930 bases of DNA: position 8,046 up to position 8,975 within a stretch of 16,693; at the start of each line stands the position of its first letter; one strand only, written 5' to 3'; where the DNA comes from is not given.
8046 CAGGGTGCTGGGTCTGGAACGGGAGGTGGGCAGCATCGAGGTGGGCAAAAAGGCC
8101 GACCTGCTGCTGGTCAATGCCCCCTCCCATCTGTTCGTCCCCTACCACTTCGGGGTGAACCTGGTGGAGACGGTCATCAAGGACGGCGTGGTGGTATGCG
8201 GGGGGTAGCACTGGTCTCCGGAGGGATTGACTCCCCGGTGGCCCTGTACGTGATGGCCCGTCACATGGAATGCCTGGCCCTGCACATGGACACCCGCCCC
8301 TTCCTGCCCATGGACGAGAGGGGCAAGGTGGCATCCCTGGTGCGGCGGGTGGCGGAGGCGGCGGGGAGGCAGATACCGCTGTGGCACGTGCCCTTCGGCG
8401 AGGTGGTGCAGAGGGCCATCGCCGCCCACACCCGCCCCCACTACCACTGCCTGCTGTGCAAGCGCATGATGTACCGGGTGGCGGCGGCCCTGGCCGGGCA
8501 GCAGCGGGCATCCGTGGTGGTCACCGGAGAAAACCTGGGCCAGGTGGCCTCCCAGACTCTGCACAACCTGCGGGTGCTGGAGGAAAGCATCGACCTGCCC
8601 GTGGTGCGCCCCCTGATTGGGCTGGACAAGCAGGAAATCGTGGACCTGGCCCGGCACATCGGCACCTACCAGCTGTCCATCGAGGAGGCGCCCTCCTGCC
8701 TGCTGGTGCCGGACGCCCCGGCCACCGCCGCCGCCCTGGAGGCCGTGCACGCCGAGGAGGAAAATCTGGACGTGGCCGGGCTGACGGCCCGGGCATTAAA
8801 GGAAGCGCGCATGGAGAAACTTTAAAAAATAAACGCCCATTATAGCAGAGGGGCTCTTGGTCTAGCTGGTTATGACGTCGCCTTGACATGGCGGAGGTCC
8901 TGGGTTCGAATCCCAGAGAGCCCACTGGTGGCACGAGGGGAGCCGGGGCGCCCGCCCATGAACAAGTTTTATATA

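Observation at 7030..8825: Imidazolonepropionase overlapped by a THUMP-less ThiI PP-loop sulfurtransferase domain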

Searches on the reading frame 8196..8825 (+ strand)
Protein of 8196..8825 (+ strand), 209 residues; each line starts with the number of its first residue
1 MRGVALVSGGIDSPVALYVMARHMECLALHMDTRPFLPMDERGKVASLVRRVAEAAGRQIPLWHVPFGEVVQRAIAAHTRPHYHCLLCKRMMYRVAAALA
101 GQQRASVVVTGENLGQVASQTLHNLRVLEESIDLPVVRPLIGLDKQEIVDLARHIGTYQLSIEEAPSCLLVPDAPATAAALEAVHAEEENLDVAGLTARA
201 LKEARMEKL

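Call 6: search_protein_families(library=pfam, proteins=[window:8196-8825:+], max_evalue=0.01)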
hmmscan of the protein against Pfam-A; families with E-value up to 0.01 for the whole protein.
window:8196-8825:+ (209 aa): 4 families
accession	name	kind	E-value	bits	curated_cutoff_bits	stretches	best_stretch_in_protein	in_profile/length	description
PF02568.20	ThiI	-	2.7e-57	194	20.5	1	2-192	5-196/197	Thiamine biosynthesis protein (ThiI)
PF06508.19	QueC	-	3.5e-06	27.1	22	0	130-168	148-183/210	Queuosine biosynthesis protein QueC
PF01171.26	ATP_bind_3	-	0.0019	18.4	27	1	7-154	6-158/182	PP-loop family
PF01902.24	Diphthami_syn_2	-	0.006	16.6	23.2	0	1-28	1-28/219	Diphthamide synthase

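Call 8: search_protein_families(library=ncbifam, proteins=[window:8196-8825:+], max_evalue=0.001)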
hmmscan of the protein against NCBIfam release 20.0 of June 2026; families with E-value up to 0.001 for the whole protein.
window:8196-8825:+ (209 aa): 4 families
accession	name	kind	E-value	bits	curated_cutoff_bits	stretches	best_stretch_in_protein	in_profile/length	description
NF006222.0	PRK08349.1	subfamily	4.4e-56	189.9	251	1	1-191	1-192/198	hypothetical protein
TIGR00342.1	TIGR00342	equivalog_domain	2.9e-53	181.3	264.5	1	4-193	176-367/373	tRNA uracil 4-sulfurtransferase ThiI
TIGR00268.2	TIGR00268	equivalog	3.9e-08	32.9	150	1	7-196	20-203/259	ATP-dependent sacrificial sulfur transferase LarE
TIGR00364.1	TIGR00364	equivalog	2e-05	24.3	150.3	0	131-169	147-185/201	7-cyano-7-deazaguanine synthase QueC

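Call 9: search_solved_structures(query=window:8196-8825:+, show_alignments=2)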
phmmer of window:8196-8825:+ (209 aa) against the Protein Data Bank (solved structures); distinct sequences matched with E-value up to 0.001: 2.
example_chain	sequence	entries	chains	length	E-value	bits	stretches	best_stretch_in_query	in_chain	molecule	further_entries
2c5s_A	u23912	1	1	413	1.2e-32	116.6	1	4-200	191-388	PROBABLE THIAMINE BIOSYNTHESIS PROTEIN THII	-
4kr6_A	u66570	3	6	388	3.5e-27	98.7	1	3-184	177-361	Probable tRNA sulfurtransferase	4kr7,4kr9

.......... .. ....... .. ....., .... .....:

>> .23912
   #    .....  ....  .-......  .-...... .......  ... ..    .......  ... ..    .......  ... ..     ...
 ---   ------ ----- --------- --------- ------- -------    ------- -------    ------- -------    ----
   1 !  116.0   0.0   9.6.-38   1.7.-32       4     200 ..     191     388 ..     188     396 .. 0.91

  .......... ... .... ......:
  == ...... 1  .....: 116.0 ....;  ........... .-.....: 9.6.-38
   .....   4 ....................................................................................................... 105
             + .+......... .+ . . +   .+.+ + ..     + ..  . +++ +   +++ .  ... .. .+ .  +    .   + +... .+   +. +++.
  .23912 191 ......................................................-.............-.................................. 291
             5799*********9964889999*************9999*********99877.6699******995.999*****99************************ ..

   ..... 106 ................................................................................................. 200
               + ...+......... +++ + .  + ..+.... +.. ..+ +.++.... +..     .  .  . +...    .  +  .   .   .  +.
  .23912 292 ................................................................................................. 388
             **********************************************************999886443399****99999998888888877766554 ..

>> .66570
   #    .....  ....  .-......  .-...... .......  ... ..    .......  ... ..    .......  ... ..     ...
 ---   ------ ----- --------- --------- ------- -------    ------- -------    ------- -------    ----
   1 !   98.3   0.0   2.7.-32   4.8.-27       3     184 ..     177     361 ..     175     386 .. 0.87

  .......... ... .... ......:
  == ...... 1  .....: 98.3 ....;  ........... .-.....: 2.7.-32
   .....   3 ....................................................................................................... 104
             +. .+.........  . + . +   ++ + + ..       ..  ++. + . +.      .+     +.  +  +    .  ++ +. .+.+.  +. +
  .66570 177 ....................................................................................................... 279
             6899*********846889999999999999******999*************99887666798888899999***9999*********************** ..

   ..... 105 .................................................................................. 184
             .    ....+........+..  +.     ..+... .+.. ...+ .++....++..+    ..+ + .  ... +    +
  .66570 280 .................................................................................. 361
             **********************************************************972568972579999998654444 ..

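Call 14: find_homologous_proteins(query=window:8196-8822:+, max_evalue=0.00001)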
Query window:8196-8822:+ (209 aa): 3080 proteins with E <= 0.00001 among 8000 candidates; the best 120 are listed.
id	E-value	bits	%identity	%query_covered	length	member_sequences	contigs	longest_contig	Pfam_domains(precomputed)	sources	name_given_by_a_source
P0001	5.0e-130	449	100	100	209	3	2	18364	PF06508.20,PF02568.21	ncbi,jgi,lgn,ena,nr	ncbi:MAG TPA: hypothetical protein ENN54_06515 [Thermoplasmatales archaeon]|nr:hypothetical protein 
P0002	3.2e-106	371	82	100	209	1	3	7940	PF06508.20,PF02568.21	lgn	-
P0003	1.4e-79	284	63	99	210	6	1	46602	PF06508.20,PF02568.21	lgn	-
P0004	3.7e-69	250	55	100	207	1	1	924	PF06508.20,PF02568.21,PF01171.27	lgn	-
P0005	7.9e-69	249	56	100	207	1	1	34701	PF06508.20,PF02568.21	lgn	-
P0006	2.8e-68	248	57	100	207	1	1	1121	PF06508.20,PF02568.21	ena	-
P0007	4.7e-68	247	55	100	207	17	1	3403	PF06508.20,PF02568.21,PF01171.27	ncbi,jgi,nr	ncbi:MAG: hypothetical protein DRN17_04480 [Thermoplasmata archaeon]|nr:MAG: hypothetical protein DR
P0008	5.0e-68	247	56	100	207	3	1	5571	PF02568.21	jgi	-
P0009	8.5e-68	246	60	100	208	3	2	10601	PF06508.20,PF02568.21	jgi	jgi:thiamine biosynthesis protein ThiI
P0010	1.0e-67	246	53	100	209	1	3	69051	PF06508.20,PF02568.21,PF01171.27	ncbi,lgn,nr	ncbi:MAG: hypothetical protein U9O96_05810 [Candidatus Thermoplasmatota archaeon]|nr:hypothetical pr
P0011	1.0e-67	246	56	100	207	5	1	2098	PF06508.20,PF02568.21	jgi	-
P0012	3.1e-67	244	59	100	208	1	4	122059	PF02568.21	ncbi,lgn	-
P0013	1.1e-66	242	58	100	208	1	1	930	PF06508.20,PF02568.21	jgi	jgi:thiamine biosynthesis protein ThiI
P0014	1.2e-66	242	58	100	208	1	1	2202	PF06508.20,PF02568.21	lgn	-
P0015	3.2e-66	241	58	100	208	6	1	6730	PF02568.21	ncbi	ncbi:MAG: hypothetical protein R6U10_06845 [Thermoplasmatota archaeon]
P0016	1.9e-65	238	56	100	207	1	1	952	PF06508.20,PF02568.21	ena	-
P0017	2.6e-65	238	53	100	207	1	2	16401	PF06508.20,PF02568.21,PF01171.27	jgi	-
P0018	3.9e-65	237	55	100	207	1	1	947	PF06508.20,PF02568.21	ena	-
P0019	3.9e-65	237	55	100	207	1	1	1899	PF06508.20,PF02568.21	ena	-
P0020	1.3e-64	236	55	100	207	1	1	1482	PF06508.20,PF02568.21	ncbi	-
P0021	3.3e-64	234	56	100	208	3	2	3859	PF06508.20,PF02568.21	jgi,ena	-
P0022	4.4e-64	234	56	100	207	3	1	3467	PF03054.23,PF06508.20,PF02568.21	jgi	-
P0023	5.1e-64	234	56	100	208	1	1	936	PF02568.21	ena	-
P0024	5.7e-64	233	54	100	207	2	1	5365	PF03054.23,PF06508.20,PF02568.21,PF01171.27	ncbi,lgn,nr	ncbi:MAG: hypothetical protein GWP10_09260 [Nitrospiraceae bacterium]|nr:hypothetical protein [Nitro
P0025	1.4e-63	232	55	100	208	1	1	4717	PF06508.20,PF02568.21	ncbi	-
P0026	2.5e-63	231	52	100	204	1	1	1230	PF06508.20,PF02568.21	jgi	jgi:thiamine biosynthesis protein ThiI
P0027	1.4e-62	229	56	100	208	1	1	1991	PF06508.20,PF02568.21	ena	-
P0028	1.0e-61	226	57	100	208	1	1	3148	PF06508.20,PF02568.21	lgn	-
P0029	1.3e-53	200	51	92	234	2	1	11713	PF06508.20,PF02568.21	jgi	-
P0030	4.2e-53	198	52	86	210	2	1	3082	PF03054.23,PF06508.20,PF02568.21,PF01171.27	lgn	-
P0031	1.8e-52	196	49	97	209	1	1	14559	PF03054.23,PF06508.20,PF02568.21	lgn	-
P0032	2.1e-52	196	49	96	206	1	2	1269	PF03054.23,PF06508.20,PF02568.21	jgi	jgi:thiamine biosynthesis protein ThiI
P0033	7.0e-52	194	49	97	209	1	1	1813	PF03054.23,PF06508.20,PF02568.21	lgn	-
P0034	1.1e-51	193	49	92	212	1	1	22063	PF06508.20,PF02568.21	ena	-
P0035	1.1e-51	193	48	99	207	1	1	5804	PF06508.20,PF02568.21,PF01171.27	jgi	-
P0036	5.3e-51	191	50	97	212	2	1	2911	PF03054.23,PF06508.20,PF02568.21,PF01171.27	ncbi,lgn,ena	-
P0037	9.7e-51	190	50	95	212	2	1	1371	PF06508.20,PF02568.21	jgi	-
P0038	1.2e-50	190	49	96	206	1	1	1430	PF03054.23,PF06508.20,PF02568.21,PF01171.27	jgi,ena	-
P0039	1.3e-50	190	50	97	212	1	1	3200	PF03054.23,PF06508.20,PF02568.21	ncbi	-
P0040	1.9e-50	189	48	96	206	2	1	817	PF03054.23,PF06508.20,PF02568.21,PF01171.27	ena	-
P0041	2.1e-50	189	49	96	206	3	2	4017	PF03054.23,PF06508.20,PF02568.21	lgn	-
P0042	2.7e-50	189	45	99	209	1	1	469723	PF03054.23,PF06508.20,PF02568.21,PF01171.27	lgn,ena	-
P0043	3.2e-50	189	46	98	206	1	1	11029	PF03054.23,PF06508.20,PF02568.21,PF01171.27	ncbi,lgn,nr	ncbi:MAG: 7-cyano-7-deazaguanine synthase [Thermoplasmata archaeon]|nr:7-cyano-7-deazaguanine syntha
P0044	3.2e-50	189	46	97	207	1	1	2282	PF03054.23,PF06508.20,PF02568.21,PF01171.27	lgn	-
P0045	5.1e-50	188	46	97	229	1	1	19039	PF03054.23,PF06508.20,PF02568.21,PF01171.27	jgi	-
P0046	7.1e-50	188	49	92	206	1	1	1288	PF03054.23,PF06508.20,PF02568.21,PF01171.27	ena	-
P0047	8.5e-50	187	48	95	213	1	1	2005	PF06508.20,PF02568.21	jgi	jgi:tRNA uracil 4-sulfurtransferase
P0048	9.4e-50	187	48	95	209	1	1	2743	PF03054.23,PF06508.20,PF02568.21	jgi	jgi:tRNA uracil 4-sulfurtransferase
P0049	1.2e-49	187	49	95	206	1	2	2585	PF03054.23,PF06508.20,PF02568.21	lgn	-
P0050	1.5e-49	186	47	97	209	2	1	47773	PF03054.23,PF06508.20,PF02568.21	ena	-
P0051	1.6e-49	186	48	97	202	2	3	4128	PF06508.20,PF02568.21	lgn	-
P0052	1.6e-49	186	46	97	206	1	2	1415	PF03054.23,PF06508.20,PF02568.21,PF01171.27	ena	-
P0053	2.1e-49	186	45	99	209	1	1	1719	PF06508.20,PF02568.21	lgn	-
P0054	2.4e-49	186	53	93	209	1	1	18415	PF02568.21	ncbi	ncbi:MAG: hypothetical protein AB1665_04370 [Candidatus Thermoplasmatota archaeon]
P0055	2.9e-49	186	47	100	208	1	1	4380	PF06508.20,PF02568.21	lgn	-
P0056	3.2e-49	185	45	97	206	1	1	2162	PF03054.23,PF06508.20,PF02568.21,PF01171.27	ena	-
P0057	3.5e-49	185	48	92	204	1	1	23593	PF03054.23,PF06508.20,PF02568.21,PF01171.27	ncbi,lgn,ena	-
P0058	3.5e-49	185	50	100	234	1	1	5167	PF06508.20,PF02568.21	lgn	-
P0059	3.9e-49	185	46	99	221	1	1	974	PF06508.20,PF02568.21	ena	-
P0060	4.2e-49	185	46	96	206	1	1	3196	PF03054.23,PF06508.20,PF02568.21,PF01171.27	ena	-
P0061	5.0e-49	185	49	95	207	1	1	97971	PF02568.21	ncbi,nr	ncbi:MAG: hypothetical protein HZB92_07640 [Euryarchaeota archaeon]|nr:hypothetical protein [Euryarc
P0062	5.6e-49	185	46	92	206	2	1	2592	PF03054.23,PF06508.20,PF02568.21,PF01171.27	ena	-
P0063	7.7e-49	184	48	97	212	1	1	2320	PF03054.23,PF06508.20,PF02568.21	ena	-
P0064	1.0e-48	184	46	89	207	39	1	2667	PF06508.20,PF02568.21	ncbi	-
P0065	1.1e-48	184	48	95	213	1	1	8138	PF03054.23,PF06508.20,PF02568.21,PF01171.27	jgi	jgi:tRNA uracil 4-sulfurtransferase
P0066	1.2e-48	183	48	95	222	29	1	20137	PF03054.23,PF06508.20,PF02568.21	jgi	jgi:thiamine biosynthesis protein ThiI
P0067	1.6e-48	183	47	95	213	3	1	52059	PF03054.23,PF06508.20,PF02568.21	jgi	-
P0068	1.7e-48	183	48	95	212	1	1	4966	PF03054.23,PF06508.20,PF02568.21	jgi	-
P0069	1.7e-48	183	45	96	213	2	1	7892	PF06508.20,PF02568.21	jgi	jgi:thiamine biosynthesis protein ThiI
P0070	1.9e-48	183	46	99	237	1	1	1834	PF06508.20,PF02568.21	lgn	-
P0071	1.9e-48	183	45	100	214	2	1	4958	PF03054.23,PF06508.20,PF02568.21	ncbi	-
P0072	2.2e-48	183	47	92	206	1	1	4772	PF03054.23,PF06508.20,PF02568.21,PF01171.27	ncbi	-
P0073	2.8e-48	182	47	95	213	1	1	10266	PF03054.23,PF06508.20,PF02568.21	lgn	-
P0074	3.2e-48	182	45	100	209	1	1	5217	PF06508.20,PF02568.21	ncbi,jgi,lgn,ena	-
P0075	3.3e-48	182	47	95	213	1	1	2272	PF06508.20,PF02568.21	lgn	-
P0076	3.8e-48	182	45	99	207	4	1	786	PF03054.23,PF06508.20,PF02568.21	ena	-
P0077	4.4e-48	182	48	98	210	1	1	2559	PF02568.21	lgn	-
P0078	4.5e-48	182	44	99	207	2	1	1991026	PF06508.20,PF02568.21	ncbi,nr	ncbi:MAG: hypothetical protein JSV43_00450 [Methanobacteriota archaeon]|nr:MAG: hypothetical protein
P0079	4.8e-48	182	46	99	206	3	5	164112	PF03054.23,PF06508.20,PF02568.21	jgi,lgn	jgi:thiamine biosynthesis protein ThiI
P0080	5.7e-48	181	45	100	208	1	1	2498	PF03054.23,PF06508.20,PF02568.21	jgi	jgi:thiamine biosynthesis protein ThiI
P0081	5.8e-48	181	46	96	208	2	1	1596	PF03054.23,PF06508.20,PF02568.21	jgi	-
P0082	6.4e-48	181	45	98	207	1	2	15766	PF06508.20,PF02568.21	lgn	-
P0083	8.0e-48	181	47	98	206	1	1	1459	PF03054.23,PF06508.20,PF02568.21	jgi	jgi:thiamine biosynthesis protein ThiI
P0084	8.0e-48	181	45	97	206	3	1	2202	PF03054.23,PF06508.20,PF02568.21,PF01171.27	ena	-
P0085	8.6e-48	181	48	95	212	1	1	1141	PF03054.23,PF06508.20,PF02568.21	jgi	-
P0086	9.7e-48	181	45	98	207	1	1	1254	PF06508.20,PF02568.21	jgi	jgi:thiamine biosynthesis protein ThiI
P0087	1.1e-47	180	50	98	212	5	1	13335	PF06508.20,PF02568.21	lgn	-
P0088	1.3e-47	180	49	98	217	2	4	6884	PF06508.20,PF02568.21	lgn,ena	-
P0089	1.4e-47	180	48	92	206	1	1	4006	PF03054.23,PF06508.20,PF02568.21,PF01171.27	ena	-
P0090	1.5e-47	180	46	97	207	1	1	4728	PF06508.20,PF02568.21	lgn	-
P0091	2.0e-47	180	46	94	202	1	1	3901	PF02568.21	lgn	-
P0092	2.1e-47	179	46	95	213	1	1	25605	PF03054.23,PF06508.20,PF02568.21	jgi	-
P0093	2.2e-47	179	48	96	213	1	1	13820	PF06508.20,PF02568.21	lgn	-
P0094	2.2e-47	179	43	99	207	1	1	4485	PF06508.20,PF02568.21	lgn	-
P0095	2.3e-47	179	47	95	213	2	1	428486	PF03054.23,PF06508.20,PF02568.21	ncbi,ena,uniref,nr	ncbi:hypothetical protein [Methanoregula sp.]|uniref:tRNA sulfurtransferase n=1 Tax=Methanoregula sp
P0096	2.4e-47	179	47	95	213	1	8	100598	PF06508.20,PF02568.21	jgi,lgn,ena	jgi:thiamine biosynthesis protein ThiI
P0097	2.5e-47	179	47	96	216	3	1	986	PF06508.20,PF02568.21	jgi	jgi:thiamine biosynthesis protein ThiI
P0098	2.7e-47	179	46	92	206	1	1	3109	PF03054.23,PF06508.20,PF02568.21,PF01171.27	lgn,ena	-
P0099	2.7e-47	179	48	95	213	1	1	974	PF03054.23,PF06508.20,PF02568.21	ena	-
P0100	2.8e-47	179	48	92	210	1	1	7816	PF03054.23,PF06508.20,PF02568.21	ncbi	-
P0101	2.9e-47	179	46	95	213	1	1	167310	PF03054.23,PF06508.20,PF02568.21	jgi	-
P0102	3.2e-47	179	48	97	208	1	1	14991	PF03054.23,PF06508.20,PF02568.21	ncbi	ncbi:MAG: hypothetical protein WCA77_02815 [Thermoplasmata archaeon]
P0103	3.2e-47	179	45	99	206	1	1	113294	PF06508.20,PF02568.21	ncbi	-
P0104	3.2e-47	179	45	95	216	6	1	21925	PF06508.20,PF02568.21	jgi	jgi:thiamine biosynthesis protein ThiI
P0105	3.6e-47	179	47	97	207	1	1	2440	PF03054.23,PF06508.20,PF02568.21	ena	-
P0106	4.6e-47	178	47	100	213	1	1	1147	PF06508.20,PF02568.21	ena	-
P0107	4.8e-47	178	47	95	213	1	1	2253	PF03054.23,PF06508.20,PF02568.21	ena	-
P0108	5.0e-47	178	48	94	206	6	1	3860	PF06508.20,PF02568.21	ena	-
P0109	5.4e-47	178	46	98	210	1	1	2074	PF03054.23,PF06508.20,PF02568.21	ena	-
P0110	5.7e-47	178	44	99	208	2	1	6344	PF06508.20,PF02568.21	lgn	-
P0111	5.8e-47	178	44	98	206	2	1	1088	PF03054.23,PF06508.20,PF02568.21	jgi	-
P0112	6.2e-47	178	46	95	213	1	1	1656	PF03054.23,PF06508.20,PF02568.21,PF01171.27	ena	-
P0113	6.2e-47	178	44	98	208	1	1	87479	PF03054.23,PF06508.20,PF02568.21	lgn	-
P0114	7.5e-47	178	47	95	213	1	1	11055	PF06508.20,PF02568.21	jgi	jgi:thiamine biosynthesis protein ThiI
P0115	7.6e-47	178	47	98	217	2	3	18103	PF06508.20,PF02568.21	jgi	jgi:thiamine biosynthesis protein ThiI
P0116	7.9e-47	178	47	91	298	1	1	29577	PF06508.20,PF02568.21,PF02597.27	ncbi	-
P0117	1.0e-46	177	47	95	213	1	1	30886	PF03054.23,PF06508.20,PF02568.21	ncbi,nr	ncbi:MAG: hypothetical protein LUQ71_01665 [Methanoregula sp.]|nr:hypothetical protein [Methanoregul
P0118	1.1e-46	177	47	98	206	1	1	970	PF06508.20,PF02568.21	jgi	jgi:thiamine biosynthesis protein ThiI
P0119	1.1e-46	177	47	96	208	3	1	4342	PF06508.20,PF02568.21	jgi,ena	-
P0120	1.1e-46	177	46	96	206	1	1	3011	PF03054.23,PF06508.20,PF02568.21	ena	-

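Call 16: find_encoding_contigs(protein=P0001, flank=10000, max_places=4)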
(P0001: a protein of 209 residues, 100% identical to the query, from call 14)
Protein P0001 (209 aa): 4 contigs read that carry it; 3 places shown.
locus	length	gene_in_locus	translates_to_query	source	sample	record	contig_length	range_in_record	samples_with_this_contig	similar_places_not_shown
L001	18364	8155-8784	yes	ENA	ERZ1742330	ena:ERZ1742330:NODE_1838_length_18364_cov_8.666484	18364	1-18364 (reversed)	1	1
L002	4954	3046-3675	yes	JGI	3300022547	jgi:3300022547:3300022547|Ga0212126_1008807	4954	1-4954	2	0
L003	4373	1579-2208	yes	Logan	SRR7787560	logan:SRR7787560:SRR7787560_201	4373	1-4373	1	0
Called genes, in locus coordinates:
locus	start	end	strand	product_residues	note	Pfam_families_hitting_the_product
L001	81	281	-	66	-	PF01361:Tautomerase, PF14552:Tautomerase_2 (weak)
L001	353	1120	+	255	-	PF01145:Band_7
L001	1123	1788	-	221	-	PF20221:DUF6580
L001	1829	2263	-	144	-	PF14478:DUF4430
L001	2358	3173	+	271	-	PF25211:DUF7839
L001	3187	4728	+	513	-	PF00501:AMP-binding, PF13193:AMP-binding_C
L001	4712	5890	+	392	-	PF02441:Flavoprotein, PF04127:DFP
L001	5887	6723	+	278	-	PF00288:GHMP_kinases_N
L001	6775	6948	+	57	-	-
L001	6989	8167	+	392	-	PF07969:Amidohydro_3 (weak), PF01979:Amidohydro_1, PF07969:Amidohydro_3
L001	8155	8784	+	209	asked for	PF02568:ThiI, PF06508:QueC (faint)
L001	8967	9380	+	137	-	-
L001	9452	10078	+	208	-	PF00702:Hydrolase, PF12710:HAD, PF08282:Hydrolase_3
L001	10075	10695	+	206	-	PF07758:DUF1614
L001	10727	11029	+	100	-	PF01910:Thiamine_BP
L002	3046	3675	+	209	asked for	PF02568:ThiI, PF06508:QueC (faint)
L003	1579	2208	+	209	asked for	PF02568:ThiI, PF06508:QueC (faint)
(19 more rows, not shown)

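Call 17: find_encoding_contigs(protein=P0003, flank=6000, max_places=2)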
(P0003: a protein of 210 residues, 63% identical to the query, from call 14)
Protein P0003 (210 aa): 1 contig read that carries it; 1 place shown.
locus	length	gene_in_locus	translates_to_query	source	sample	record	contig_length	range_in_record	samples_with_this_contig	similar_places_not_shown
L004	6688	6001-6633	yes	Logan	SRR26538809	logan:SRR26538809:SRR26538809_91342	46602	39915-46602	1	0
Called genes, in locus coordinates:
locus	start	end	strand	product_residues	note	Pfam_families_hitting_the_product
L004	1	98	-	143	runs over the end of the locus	PF14478:DUF4430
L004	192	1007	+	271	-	PF12802:MarR_2 (weak), PF25211:DUF7839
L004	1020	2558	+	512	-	PF00501:AMP-binding, PF13193:AMP-binding_C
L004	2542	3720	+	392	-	PF02441:Flavoprotein, PF04127:DFP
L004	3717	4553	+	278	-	PF00288:GHMP_kinases_N (faint)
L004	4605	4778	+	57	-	-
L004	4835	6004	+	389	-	PF07969:Amidohydro_3, PF01979:Amidohydro_1, PF07969:Amidohydro_3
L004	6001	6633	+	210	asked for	PF02568:ThiI, PF06508:QueC (faint)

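Call 18: find_encoding_contigs(protein=P0002, flank=6000, max_places=2)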
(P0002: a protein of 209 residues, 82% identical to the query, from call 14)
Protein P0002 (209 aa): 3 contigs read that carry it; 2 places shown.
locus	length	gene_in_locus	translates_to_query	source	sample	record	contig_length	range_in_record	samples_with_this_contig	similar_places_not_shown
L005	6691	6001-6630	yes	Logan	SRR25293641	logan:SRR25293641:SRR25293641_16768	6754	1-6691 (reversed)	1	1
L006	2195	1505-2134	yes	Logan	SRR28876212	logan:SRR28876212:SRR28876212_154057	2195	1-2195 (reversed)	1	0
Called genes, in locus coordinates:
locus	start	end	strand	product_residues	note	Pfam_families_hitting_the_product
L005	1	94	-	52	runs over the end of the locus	?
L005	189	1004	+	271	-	PF25211:DUF7839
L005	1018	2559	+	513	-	PF00501:AMP-binding, PF13193:AMP-binding_C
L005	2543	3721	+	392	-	PF02441:Flavoprotein, PF04127:DFP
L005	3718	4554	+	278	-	PF00288:GHMP_kinases_N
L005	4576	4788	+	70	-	-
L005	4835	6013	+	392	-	PF07969:Amidohydro_3 (weak), PF01979:Amidohydro_1, PF07969:Amidohydro_3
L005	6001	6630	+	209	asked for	PF02568:ThiI, PF06508:QueC (faint)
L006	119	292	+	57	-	-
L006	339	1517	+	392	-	PF07969:Amidohydro_3 (weak), PF01979:Amidohydro_1, PF07969:Amidohydro_3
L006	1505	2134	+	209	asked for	PF02568:ThiI, PF06508:QueC (faint)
